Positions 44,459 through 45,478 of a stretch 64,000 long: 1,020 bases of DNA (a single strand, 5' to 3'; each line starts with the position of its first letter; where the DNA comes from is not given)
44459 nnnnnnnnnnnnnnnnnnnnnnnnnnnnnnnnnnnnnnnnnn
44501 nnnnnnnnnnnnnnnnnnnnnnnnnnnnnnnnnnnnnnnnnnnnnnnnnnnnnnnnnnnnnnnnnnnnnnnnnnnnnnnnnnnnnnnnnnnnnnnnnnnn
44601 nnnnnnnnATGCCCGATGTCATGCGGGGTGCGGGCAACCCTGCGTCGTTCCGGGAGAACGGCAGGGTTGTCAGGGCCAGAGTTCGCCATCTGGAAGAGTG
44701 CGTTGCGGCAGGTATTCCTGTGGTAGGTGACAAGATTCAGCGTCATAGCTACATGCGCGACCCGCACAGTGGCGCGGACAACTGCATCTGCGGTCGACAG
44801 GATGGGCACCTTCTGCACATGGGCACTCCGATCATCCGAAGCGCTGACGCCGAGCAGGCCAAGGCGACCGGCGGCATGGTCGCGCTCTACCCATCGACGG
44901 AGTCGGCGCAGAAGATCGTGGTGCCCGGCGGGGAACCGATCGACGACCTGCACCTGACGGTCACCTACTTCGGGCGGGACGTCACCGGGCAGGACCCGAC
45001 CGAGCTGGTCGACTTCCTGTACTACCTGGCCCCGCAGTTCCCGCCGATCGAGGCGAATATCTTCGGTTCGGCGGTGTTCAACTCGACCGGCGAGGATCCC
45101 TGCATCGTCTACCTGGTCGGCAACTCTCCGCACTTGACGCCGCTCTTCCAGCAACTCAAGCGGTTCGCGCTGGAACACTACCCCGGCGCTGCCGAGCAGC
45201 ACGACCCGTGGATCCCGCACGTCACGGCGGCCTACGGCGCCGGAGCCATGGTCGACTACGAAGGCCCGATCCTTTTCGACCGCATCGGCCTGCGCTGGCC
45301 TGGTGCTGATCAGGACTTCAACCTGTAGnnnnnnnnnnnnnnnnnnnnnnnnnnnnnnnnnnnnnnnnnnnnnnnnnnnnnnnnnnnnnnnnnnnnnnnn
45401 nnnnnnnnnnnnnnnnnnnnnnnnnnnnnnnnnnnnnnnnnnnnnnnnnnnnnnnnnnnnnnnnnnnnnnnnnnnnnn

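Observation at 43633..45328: ThyX and a 2H phosphoesterase (LigT-like) embedded inside the virion-structure module, near non-canonical tRNAs: a possible RNA-repair or nucleotide-metabolism island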

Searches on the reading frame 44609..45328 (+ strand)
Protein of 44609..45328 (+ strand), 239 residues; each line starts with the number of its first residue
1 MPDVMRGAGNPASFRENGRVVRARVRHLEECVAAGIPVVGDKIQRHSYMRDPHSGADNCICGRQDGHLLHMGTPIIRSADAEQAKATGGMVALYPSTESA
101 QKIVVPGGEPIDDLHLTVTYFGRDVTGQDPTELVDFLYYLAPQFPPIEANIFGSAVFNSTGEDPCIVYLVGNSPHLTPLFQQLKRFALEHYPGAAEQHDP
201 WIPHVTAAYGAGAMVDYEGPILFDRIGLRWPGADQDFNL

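Call 3: search_protein_families(library=pfam, proteins=[window:44609-45328:+], max_evalue=0.1)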
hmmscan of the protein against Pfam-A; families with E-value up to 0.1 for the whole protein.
window:44609-45328:+ (239 aa): 2 families
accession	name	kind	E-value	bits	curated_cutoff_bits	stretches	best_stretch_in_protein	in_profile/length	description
PF13563.12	2_5_RNA_ligase2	-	1.3e-05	25.7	27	1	114-211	26-117/152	2'-5' RNA ligase superfamily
PF23474.1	Acb1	-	0.096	12.9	27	0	184-214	85-115/144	Anti-CBASS protein Acb1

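Call 4: search_protein_families(library=phrogs, proteins=[window:44609-45328:+], max_evalue=0.01)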
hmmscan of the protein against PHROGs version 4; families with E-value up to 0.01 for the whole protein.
window:44609-45328:+ (239 aa): 5 families
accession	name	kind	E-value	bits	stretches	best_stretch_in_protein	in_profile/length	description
phrog_2659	-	DNA, RNA and nucleotide metabolism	6.8e-74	250.3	1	67-239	708-882/891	RNA ligase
phrog_18402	-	head and packaging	1.8e-19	70.7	1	81-236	397-553/861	head maturation protease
phrog_15751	-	unknown function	8.7e-18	65.6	1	25-71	7-53/58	-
phrog_14859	-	DNA, RNA and nucleotide metabolism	2.8e-07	30.9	1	79-209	49-181/373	RNA ligase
phrog_755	-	DNA, RNA and nucleotide metabolism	0.0016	19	1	102-217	29-128/156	RNA ligase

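Call 9: search_solved_structures(query=window:44609-45328:+, max_evalue=10, show_alignments=3)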
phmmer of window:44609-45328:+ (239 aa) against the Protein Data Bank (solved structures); distinct sequences matched with E-value up to 10: 0.

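Call 10: find_homologous_proteins(query=window:44609-45328:+, max_evalue=0.001)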
Query window:44609-45328:+ (239 aa): 91 proteins with E <= 0.001 among 292 candidates.
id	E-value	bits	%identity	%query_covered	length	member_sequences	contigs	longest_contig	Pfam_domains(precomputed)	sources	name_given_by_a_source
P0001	6.5e-156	536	94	100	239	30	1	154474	-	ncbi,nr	ncbi:RNA ligase [Mycobacterium phage Gabriel]|nr:RNA ligase [Mycobacterium phage Gabriel]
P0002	1.1e-103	364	93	69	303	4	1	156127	-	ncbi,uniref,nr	ncbi:RNA ligase [Mycobacterium phage I3]|uniref:Phosphodiesterase n=1 Tax=Mycobacterium phage I3 Tax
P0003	1.7e-90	321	78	71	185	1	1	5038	PF13563.13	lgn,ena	-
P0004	2.5e-84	301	59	100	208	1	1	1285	-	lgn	-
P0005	1.9e-82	295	73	72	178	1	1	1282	-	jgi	jgi:hypothetical protein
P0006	7.6e-80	286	70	72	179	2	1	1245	-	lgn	-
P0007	9.0e-80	286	74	69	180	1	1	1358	-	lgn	-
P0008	2.1e-79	285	74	68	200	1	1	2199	-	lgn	-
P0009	3.8e-79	284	75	69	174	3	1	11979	-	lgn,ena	-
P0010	1.3e-78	282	74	69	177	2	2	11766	-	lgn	-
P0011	1.8e-78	282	74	68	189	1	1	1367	-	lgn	-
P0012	2.4e-78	281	71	69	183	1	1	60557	-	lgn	-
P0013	1.0e-77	279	71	72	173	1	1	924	PF13563.13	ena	-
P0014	9.1e-77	276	72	68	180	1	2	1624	-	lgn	-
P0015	2.3e-76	275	67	73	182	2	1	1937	-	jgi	-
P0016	1.6e-75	272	66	71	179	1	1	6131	PF13563.13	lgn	-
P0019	3.3e-75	271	70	69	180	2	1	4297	PF13563.13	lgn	-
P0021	2.0e-74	269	56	99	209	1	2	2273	PF13563.13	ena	-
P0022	2.2e-74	268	68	71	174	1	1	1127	PF13563.13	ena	-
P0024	2.0e-71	259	68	71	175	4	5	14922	PF13563.13,PF23474.2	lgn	-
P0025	2.9e-71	258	57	89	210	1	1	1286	PF13563.13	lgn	-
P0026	3.1e-71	258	70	69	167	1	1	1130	PF13563.13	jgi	jgi:2'-5' RNA ligase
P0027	1.4e-70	256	68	68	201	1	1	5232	PF13563.13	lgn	-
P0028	2.2e-70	255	56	90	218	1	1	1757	PF13563.13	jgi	jgi:hypothetical protein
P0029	1.6e-69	253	56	90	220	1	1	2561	PF13563.13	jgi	jgi:hypothetical protein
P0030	4.8e-66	241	62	69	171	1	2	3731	PF13563.13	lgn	-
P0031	8.5e-65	237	64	69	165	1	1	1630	PF13563.13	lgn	-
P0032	1.5e-63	233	64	67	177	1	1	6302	PF13563.13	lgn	-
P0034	9.3e-61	224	58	69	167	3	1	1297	PF13563.13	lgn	-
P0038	6.3e-56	208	56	66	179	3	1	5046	PF13563.13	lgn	-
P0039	1.2e-55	207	58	67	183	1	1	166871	PF13563.13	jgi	jgi:hypothetical protein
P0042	4.4e-53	199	53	69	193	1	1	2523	PF13563.13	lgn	-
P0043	5.0e-52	195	55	68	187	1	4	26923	PF13563.13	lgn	-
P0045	1.8e-48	184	46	85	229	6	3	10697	PF13563.13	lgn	-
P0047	4.1e-47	179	48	69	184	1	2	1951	PF13563.13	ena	-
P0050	1.7e-43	167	48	69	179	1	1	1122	PF13563.13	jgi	jgi:hypothetical protein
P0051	5.2e-43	166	48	70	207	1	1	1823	PF13563.13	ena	-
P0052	1.2e-42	165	51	70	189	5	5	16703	PF13563.13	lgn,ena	-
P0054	3.5e-42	163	48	69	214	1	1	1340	PF13563.13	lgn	-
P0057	1.7e-40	157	48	72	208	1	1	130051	PF13563.13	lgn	-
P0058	7.4e-40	155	46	69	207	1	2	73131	PF13563.13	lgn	-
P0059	7.7e-40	155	47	68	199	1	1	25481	PF13563.13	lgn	-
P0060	1.4e-39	154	50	69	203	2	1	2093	PF13563.13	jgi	jgi:2'-5' RNA ligase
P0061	1.6e-39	154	50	67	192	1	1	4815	PF13563.13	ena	-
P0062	4.2e-39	153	50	67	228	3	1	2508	PF13563.13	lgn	-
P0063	1.3e-38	151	46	68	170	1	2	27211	PF13563.13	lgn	-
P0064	1.5e-38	151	49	68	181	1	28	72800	PF13563.13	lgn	-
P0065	1.2e-37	148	46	72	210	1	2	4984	PF13563.13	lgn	-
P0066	1.7e-37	148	45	70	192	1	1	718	PF13563.13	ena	-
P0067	2.2e-37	147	44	72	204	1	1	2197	PF13563.13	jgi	jgi:2'-5' RNA ligase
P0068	2.4e-37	147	46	67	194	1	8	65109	PF13563.13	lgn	-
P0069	3.0e-37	147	49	67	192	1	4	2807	PF13563.13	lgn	-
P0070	3.3e-37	147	46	68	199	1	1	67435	PF13563.13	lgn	-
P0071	3.9e-37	146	46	69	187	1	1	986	PF13563.13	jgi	jgi:hypothetical protein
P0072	9.0e-37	145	47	69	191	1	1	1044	PF13563.13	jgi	jgi:hypothetical protein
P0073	2.5e-36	144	45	69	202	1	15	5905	PF13563.13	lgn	-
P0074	3.1e-36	143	48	68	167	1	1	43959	PF13563.13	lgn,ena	-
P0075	6.4e-36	142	42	69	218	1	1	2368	PF13563.13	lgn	-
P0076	7.5e-36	142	44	69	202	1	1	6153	PF13563.13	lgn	-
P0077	7.7e-36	142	46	67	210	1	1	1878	PF13563.13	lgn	-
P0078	3.0e-35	140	45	69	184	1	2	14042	PF13563.13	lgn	-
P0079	3.1e-35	140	46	67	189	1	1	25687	PF13563.13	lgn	-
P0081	9.4e-35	139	46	68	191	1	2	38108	PF13563.13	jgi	jgi:2'-5' RNA ligase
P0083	1.4e-34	138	45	69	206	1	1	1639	PF13563.13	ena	-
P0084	2.2e-34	137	44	68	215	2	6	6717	PF13563.13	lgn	-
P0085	2.5e-34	137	47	64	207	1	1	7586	PF13563.13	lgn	-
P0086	1.7e-33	135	42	74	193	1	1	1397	PF13563.13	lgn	-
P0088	2.9e-32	130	46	68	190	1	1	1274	PF13563.13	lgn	-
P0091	1.1e-29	122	44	64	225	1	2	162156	PF13563.13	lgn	-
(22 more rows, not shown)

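Call 35: find_encoding_contigs(protein=P0039, flank=10000, max_places=2)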
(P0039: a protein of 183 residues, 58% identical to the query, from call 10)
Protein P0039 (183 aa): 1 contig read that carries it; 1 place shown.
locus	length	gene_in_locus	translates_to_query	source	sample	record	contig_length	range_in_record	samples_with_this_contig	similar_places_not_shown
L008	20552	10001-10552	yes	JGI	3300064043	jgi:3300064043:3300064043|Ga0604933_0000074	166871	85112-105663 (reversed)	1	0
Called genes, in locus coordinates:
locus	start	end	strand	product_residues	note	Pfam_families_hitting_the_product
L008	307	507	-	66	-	-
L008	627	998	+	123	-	PF01981:PTH2 (weak)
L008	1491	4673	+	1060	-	-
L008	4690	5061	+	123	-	PF23897:DUF7245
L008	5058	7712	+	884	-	-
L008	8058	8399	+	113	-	PF24000:DUF7316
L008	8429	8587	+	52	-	-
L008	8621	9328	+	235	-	PF02511:Thy1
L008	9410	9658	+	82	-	-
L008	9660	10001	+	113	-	-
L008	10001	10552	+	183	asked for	PF13563:2_5_RNA_ligase2 (faint)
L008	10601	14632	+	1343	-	PF01476:LysM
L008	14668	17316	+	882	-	-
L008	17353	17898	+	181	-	PF23968:Phage_cement_3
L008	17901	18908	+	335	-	-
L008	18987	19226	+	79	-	-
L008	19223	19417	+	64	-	-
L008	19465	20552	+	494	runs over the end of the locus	PF23802:DUF7178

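Call 37: find_encoding_contigs(protein=P0057, flank=10000, max_places=2)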
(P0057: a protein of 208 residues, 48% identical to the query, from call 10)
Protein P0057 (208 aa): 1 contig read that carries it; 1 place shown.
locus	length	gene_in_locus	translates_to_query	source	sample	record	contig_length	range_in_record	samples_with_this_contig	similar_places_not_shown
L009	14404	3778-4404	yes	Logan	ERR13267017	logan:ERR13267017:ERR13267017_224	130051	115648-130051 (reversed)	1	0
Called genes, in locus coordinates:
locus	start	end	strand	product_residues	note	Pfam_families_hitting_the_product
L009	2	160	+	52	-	?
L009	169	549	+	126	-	PF23897:DUF7245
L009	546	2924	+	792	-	-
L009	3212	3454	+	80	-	-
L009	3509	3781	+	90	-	-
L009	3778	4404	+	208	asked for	PF13563:2_5_RNA_ligase2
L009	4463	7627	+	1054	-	PF01476:LysM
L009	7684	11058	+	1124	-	-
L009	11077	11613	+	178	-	PF23968:Phage_cement_3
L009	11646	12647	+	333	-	-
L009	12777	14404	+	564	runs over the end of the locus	PF02796:HTH_7 (faint), PF13384:HTH_23 (faint)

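Call 38: find_encoding_contigs(protein=P0091, flank=10000, max_places=2)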
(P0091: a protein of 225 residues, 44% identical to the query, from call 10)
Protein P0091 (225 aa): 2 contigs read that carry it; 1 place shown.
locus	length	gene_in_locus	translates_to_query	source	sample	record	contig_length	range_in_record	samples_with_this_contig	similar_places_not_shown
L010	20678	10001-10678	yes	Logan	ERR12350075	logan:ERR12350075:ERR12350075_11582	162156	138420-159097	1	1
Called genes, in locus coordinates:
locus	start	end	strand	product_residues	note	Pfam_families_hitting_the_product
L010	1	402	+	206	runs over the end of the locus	-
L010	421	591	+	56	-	-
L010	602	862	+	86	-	-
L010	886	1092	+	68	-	-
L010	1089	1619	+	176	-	-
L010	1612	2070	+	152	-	-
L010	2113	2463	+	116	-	-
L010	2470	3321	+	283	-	PF01083:Cutinase (weak)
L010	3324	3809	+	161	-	PF01284:MARVEL (weak)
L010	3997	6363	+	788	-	-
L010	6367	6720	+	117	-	PF23897:DUF7245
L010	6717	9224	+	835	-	-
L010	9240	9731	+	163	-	PF24000:DUF7316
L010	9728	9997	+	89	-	-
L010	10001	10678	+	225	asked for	PF13563:2_5_RNA_ligase2 (weak)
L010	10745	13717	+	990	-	-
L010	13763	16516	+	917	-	-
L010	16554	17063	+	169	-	PF23968:Phage_cement_3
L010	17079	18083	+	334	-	-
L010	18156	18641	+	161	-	-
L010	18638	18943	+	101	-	-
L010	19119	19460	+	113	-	-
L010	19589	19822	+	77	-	-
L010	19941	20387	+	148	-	-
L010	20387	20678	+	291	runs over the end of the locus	-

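Call 41: predict_structure(alignment_id=A3)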
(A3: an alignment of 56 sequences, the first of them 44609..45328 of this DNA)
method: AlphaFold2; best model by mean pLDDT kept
length: 239 residues; sequences in the alignment: 56
mean_pLDDT: 79.6   pTM: 0.66
mean pLDDT of the five models: 79.6, 79.3, 79.2, 78.3, 77.4
residues with pLDDT >= 90: 137; 70-90: 30; 50-70: 25; < 50: 47
segments of 3 or more residues with pLDDT < 50: 3-23, 46-51, 53-70
pLDDT, mean of each block of 10 residues (from residue 1): 39 35 56 69 52 45 44 55 86 98 96 97 94 98 99 96 95 98 96 83 96 90 98 97
secondary structure, 60 per line:
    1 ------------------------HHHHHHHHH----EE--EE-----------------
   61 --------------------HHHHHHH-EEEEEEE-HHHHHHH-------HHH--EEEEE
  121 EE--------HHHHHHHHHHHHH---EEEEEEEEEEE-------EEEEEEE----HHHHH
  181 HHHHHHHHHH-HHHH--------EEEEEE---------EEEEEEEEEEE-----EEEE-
elements in order: H25-33 H81-87 E89-95 H97-103 E116-122 H131-143 E147-157 E165-171 H176-190 H192-195 E204-209 E219-229 E235-238

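Call 43: fold_search(model_id=the predicted structure, library=pdb)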
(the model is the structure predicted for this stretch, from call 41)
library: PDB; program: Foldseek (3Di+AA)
matches with E <= 10: 180; with E <= 0.001: 15
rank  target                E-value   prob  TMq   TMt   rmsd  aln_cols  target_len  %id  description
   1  5h7e                  2.4e-05  1.00  0.41  0.51   6.0       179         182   19  Crystal Structure of native drCPDase (released 2017-09-27)
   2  5ldm_A                3.7e-05  1.00  0.43  0.55   5.5       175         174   18  Crystal structure of E.coli LigT complexed with 2'-AMP (released 2017-01-18)
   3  1vdx                  6.1e-05  1.00  0.45  0.56   5.8       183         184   15  Crystal Structure of a Pyrococcus horikoshii protein with similarities to 2'5' RNA-ligase (released 2005-04-12)
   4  1iuh                  1.1e-04  1.00  0.42  0.52   5.4       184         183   19  Crystal structure of TT0787 of thermus thermophilus HB8 (released 2003-06-17)
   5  4ye2_B                1.4e-04  1.00  0.41  0.63   4.5       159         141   15  The 1.35 structure of a viral RNase L antagonist reveals basis for the 2'-5'-oligoadenylate binding and enzyme activit (released 2015-04-29)
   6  6o3v_C                2.3e-04  1.00  0.40  0.14   4.9       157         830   13  Crystal structure for RVA-VP3 (released 2020-03-04)
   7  5af2_A                2.9e-04  1.00  0.42  0.65   4.3       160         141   15  Crystal structure of the C-terminal 2',5'-phosphodiesterase domain of group A rotavirus protein VP3 (released 2015-03-18)
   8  6o3v_A                2.9e-04  1.00  0.37  0.13   5.8       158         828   14  Crystal structure for RVA-VP3 (released 2020-03-04)
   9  9q2g                  4.2e-04  1.00  0.41  0.56   4.7       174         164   17  Phosphodiesterase from Burkholderia phage BCSR5 in the closed lid conformation (released 2025-11-05)
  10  4rpt_B                5.0e-04  1.00  0.41  0.65   4.7       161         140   12  The 1.35A structure of a viral RNase L antagonist reveals basis for the 2'-5'-oligoadenylate binding and enzyme activi (released 2015-04-29)
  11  9q2y_A                5.0e-04  1.00  0.40  0.57   8.2       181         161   16  Phosphodiesterase from Burkholderia phage BCSR5 in the open lid conformation (released 2025-11-05)
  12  4ye2_A                6.5e-04  1.00  0.41  0.64   4.9       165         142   13  The 1.35 structure of a viral RNase L antagonist reveals basis for the 2'-5'-oligoadenylate binding and enzyme activit (released 2015-04-29)
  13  9q2y_B                6.5e-04  1.00  0.38  0.55   6.4       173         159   17  Phosphodiesterase from Burkholderia phage BCSR5 in the open lid conformation (released 2025-11-05)
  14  2d4g_A                6.5e-04  1.00  0.40  0.54   5.9       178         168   17  Structure of YjcG protein, a putative 2'-5' RNA ligase from Bacillus subtilis (released 2006-10-17)
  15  6o3v_B                9.1e-04  1.00  0.40  0.14   6.0       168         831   14  Crystal structure for RVA-VP3 (released 2020-03-04)
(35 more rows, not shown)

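Call 44: search_solved_structures(query=A3, max_evalue=10, show_alignments=2)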
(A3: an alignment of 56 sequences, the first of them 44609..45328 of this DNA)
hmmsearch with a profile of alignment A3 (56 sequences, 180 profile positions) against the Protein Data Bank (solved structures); distinct sequences matched with E-value up to 10: 14.
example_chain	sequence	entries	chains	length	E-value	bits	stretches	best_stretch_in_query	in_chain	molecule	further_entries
1vdx_A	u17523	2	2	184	1.3e-05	27.7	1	50-147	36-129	Hypothetical protein PH0099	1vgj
2fyh_A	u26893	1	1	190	6.9e-05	25.3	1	50-147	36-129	putative integral membrane transport protein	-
7t26_A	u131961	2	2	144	0.0027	20.2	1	132-170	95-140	Acb1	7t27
1iuh_A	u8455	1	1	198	0.0084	18.5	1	49-147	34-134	2'-5' RNA Ligase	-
1ddg_A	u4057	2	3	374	0.26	13.7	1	40-175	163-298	SULFITE REDUCTASE (NADPH) FLAVOPROTEIN ALPHA-COMPONENT | SULFITE REDUCTASE [NADPH] FLAVOPROTEIN ALPHA-COMPONENT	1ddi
5h7e_A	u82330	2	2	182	0.33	13.4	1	50-147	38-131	RNA 2',3'-cyclic phosphodiesterase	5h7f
5ldi_A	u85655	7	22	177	0.4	13.1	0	50-69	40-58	RNA 2',3'-cyclic phosphodiesterase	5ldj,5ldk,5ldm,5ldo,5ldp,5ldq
4qak_A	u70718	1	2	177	0.41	13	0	50-69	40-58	2'-5'-RNA ligase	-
4z5v_A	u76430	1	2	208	0.48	12.8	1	108-147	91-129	Non-structural protein 2a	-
2xvg_A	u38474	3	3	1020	0.63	12.4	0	146-177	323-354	ALPHA XYLOSIDASE | ALPHA-XYLOSIDASE, PUTATIVE, XYL31A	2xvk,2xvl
6efv_A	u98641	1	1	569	0.64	12.4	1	40-175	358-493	Sulfite reductase [NADPH] flavoprotein alpha-component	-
9c91_A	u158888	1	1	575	0.84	12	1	40-175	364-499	Sulfite reductase [NADPH] flavoprotein alpha-component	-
7aor_ar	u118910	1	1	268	1.1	11.7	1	49-161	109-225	AKAP7_NLS domain-containing protein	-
6zqk_B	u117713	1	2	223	1.5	11.2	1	130-163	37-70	841 light chain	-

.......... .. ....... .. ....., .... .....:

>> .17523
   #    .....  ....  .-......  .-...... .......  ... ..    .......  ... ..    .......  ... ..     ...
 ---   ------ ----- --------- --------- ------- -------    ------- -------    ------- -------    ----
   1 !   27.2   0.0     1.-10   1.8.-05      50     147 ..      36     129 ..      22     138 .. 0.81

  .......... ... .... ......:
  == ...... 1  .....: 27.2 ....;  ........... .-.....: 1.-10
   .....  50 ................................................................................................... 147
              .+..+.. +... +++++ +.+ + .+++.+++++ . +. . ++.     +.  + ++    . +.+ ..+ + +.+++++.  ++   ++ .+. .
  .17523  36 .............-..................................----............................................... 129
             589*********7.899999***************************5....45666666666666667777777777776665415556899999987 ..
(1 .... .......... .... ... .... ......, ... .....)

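Call 56: search_protein_families(library=ncbifam, proteins=[window:44609-45328:+], max_evalue=0.1)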
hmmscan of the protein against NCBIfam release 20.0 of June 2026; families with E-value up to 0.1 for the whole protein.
window:44609-45328:+ (239 aa): 1 family
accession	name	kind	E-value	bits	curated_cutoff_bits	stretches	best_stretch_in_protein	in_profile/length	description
TIGR02258.1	2_5_ligase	equivalog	0.0021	18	65.7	1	112-209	37-129/180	RNA 2',3'-cyclic phosphodiesterase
